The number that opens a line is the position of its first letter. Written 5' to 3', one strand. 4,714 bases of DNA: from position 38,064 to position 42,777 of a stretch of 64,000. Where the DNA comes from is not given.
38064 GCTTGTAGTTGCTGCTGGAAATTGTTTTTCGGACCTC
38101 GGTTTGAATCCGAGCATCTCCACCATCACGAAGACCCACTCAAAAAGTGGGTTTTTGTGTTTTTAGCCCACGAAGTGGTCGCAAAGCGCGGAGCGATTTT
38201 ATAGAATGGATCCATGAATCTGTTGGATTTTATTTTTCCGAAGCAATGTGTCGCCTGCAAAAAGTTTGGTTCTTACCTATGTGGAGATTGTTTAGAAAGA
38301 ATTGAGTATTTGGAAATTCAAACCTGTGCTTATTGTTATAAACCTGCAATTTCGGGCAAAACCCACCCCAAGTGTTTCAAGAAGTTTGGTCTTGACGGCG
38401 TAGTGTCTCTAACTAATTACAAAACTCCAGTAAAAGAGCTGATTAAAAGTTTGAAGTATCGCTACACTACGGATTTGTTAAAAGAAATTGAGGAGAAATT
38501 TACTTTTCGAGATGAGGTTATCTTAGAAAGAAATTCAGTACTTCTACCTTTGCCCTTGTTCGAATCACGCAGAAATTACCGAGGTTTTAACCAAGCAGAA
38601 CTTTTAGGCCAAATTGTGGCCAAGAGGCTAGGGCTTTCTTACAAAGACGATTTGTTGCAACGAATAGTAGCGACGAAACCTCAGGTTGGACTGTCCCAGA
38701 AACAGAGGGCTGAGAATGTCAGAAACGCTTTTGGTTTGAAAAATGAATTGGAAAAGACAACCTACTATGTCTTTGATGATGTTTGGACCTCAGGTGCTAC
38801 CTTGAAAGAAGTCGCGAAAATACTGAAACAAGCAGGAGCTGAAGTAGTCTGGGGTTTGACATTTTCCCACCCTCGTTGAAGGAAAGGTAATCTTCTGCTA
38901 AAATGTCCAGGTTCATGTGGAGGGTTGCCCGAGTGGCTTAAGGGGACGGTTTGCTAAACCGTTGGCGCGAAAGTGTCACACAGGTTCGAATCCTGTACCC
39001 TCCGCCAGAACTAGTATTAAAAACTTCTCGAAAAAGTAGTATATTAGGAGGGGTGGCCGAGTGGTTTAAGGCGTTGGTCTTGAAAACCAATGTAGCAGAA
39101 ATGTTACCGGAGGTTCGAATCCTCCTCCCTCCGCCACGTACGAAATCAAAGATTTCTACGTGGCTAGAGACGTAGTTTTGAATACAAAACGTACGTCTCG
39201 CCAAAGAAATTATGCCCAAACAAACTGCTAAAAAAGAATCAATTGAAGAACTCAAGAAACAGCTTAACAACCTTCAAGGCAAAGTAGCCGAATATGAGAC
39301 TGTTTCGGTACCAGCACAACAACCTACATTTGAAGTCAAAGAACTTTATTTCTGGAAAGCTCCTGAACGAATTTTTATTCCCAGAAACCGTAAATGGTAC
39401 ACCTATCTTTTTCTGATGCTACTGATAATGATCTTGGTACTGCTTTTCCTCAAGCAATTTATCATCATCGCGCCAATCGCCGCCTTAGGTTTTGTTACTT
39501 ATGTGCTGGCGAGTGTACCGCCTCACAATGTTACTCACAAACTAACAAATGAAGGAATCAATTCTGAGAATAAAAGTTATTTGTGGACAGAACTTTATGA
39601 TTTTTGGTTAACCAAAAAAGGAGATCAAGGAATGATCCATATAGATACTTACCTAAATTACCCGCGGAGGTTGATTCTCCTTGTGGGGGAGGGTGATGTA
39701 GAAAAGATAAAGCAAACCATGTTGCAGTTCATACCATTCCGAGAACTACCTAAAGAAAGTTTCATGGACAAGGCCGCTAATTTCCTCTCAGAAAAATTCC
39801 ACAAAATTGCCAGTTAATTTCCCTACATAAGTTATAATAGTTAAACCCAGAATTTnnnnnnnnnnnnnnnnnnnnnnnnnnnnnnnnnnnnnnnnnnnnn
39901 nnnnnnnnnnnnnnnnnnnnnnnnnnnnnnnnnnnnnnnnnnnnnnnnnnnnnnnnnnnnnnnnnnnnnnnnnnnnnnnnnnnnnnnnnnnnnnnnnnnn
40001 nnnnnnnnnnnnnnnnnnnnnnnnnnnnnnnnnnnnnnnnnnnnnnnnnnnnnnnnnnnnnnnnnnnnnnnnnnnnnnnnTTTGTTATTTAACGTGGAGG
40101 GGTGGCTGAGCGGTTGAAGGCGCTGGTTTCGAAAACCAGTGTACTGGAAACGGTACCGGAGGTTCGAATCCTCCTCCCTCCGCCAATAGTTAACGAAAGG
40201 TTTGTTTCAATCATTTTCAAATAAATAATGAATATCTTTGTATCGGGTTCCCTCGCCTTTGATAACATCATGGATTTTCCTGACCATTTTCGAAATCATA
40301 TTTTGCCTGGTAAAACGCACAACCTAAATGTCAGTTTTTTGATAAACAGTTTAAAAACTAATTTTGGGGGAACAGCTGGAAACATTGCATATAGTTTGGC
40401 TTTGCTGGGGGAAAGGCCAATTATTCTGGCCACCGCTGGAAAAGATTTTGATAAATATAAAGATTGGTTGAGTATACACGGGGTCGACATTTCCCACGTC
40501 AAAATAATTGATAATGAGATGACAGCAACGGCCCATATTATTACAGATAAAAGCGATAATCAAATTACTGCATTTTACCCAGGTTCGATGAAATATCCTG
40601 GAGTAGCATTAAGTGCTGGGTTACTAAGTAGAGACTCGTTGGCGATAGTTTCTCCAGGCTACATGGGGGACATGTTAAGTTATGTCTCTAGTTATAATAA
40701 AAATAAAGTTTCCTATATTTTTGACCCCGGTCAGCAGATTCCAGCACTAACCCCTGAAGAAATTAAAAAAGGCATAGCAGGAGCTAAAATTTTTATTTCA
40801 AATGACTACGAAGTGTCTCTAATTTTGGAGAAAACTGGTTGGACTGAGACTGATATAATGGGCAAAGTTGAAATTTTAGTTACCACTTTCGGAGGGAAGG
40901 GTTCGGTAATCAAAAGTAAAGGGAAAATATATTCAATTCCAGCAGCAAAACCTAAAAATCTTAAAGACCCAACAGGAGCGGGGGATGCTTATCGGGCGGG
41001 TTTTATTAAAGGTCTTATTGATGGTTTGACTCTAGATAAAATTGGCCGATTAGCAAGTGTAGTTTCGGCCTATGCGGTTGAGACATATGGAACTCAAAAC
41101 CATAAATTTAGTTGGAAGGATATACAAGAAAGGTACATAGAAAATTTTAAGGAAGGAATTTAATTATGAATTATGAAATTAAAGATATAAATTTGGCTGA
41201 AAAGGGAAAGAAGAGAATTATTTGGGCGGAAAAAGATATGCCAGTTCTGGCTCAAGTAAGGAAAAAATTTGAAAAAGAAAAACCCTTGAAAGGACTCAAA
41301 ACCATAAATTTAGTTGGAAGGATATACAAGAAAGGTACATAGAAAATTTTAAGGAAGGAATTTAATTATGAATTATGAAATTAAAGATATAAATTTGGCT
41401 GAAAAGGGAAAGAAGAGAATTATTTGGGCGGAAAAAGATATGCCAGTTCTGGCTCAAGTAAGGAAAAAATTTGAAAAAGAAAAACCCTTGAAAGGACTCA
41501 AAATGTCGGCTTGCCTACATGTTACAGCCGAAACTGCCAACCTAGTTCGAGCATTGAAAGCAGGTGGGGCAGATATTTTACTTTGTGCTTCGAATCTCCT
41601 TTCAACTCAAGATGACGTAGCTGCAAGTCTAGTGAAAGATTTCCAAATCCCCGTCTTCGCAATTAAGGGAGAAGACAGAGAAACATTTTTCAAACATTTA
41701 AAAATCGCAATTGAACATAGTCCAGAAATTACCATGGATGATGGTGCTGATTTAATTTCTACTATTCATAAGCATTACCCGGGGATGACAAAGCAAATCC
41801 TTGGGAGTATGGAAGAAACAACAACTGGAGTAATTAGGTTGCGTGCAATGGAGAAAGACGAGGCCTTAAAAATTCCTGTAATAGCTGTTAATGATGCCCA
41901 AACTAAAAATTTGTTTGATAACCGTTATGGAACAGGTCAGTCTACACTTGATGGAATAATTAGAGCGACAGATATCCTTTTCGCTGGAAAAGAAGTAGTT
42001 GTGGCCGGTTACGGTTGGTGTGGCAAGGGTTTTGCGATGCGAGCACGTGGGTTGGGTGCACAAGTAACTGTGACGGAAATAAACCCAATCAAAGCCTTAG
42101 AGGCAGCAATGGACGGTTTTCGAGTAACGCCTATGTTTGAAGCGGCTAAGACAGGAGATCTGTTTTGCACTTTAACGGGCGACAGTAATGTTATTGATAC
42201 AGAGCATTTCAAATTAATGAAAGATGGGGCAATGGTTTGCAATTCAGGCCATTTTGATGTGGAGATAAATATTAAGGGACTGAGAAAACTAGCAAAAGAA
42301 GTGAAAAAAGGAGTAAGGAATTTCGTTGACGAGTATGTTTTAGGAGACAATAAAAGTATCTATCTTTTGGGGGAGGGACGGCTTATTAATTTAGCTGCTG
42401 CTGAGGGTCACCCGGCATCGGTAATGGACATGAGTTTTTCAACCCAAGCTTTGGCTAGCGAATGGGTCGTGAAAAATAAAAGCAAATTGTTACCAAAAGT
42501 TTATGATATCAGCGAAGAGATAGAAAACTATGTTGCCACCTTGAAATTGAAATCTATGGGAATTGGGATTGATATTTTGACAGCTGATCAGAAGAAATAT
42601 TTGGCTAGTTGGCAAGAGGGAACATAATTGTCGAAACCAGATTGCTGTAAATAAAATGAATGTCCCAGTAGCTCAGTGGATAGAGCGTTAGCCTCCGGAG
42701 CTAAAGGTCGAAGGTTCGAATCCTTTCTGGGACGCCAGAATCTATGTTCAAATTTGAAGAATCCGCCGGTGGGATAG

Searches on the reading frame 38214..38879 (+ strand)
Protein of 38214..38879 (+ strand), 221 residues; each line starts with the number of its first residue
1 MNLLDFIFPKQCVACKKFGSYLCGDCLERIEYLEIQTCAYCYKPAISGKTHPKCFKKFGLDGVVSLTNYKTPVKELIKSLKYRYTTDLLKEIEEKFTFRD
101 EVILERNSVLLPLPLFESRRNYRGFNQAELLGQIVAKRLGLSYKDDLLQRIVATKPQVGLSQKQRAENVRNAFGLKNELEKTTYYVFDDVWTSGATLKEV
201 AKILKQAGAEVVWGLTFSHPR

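Call 87: search_protein_families(library=pfam, proteins=[window:38214-38879:+], max_evalue=0.001)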
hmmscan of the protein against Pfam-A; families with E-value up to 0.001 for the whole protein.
window:38214-38879:+ (221 aa): 1 family
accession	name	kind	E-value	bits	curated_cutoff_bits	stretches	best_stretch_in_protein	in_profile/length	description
PF18912.6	DZR_2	-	2.2e-07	31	27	1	3-54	1-55/56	Double zinc ribbon domain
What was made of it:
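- A ComF-type double-zinc-ribbon protein lies about 6 kb downstream, at 38214-38879 (call 87).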

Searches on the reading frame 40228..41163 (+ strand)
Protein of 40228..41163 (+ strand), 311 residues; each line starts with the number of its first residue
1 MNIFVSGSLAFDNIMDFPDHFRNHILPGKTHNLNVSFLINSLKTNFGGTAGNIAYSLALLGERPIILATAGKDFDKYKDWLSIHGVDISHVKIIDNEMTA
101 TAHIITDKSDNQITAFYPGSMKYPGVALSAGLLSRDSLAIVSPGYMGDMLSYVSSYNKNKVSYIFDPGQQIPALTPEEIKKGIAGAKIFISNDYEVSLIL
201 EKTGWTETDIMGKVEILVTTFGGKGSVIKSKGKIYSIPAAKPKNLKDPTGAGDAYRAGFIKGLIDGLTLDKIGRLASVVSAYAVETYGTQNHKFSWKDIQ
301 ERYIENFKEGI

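Call 54: search_protein_families(library=pfam, proteins=[window:40228-41163:+], max_evalue=0.001)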
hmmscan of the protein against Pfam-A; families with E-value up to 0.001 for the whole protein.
window:40228-41163:+ (311 aa): 1 family
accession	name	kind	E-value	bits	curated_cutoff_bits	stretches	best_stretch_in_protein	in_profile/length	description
PF00294.29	PfkB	-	1.8e-37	129.8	25.8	1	36-291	26-297/302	pfkB family carbohydrate kinase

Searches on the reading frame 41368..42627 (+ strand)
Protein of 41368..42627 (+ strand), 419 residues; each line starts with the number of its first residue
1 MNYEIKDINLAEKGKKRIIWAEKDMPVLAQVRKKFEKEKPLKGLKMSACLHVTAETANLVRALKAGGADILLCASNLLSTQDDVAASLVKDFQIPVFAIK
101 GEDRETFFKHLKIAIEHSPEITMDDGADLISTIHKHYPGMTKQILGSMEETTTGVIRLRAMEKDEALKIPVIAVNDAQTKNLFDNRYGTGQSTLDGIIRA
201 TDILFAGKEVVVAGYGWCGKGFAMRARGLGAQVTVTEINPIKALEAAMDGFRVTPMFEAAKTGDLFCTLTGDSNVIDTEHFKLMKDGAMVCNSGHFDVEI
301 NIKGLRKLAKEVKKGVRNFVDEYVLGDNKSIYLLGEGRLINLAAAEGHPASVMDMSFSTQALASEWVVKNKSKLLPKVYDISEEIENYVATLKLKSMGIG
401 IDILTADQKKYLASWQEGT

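Call 54: search_protein_families(library=pfam, proteins=[window:41368-42627:+], max_evalue=0.001)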
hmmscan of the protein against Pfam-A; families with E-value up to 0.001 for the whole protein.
window:41368-42627:+ (419 aa): 4 families
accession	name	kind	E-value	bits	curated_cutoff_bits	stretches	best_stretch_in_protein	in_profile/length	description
PF05221.23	AdoHcyase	-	2.3e-63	214.6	25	2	2-135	1-138/299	S-adenosyl-L-homocysteine hydrolase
PF00670.27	AdoHcyase_NAD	-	3.4e-54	183.8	27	1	185-346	1-161/162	S-adenosyl-L-homocysteine hydrolase, NAD binding domain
PF02826.25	2-Hacid_dh_C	-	1.6e-08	34.6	25.1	1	206-294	35-127/178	D-isomer specific 2-hydroxyacid dehydrogenase, NAD binding domain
PF07991.19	KARI_N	-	7.4e-07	29.3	20.6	1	206-301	3-102/165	Acetohydroxy acid isomeroreductase, NADPH-binding domain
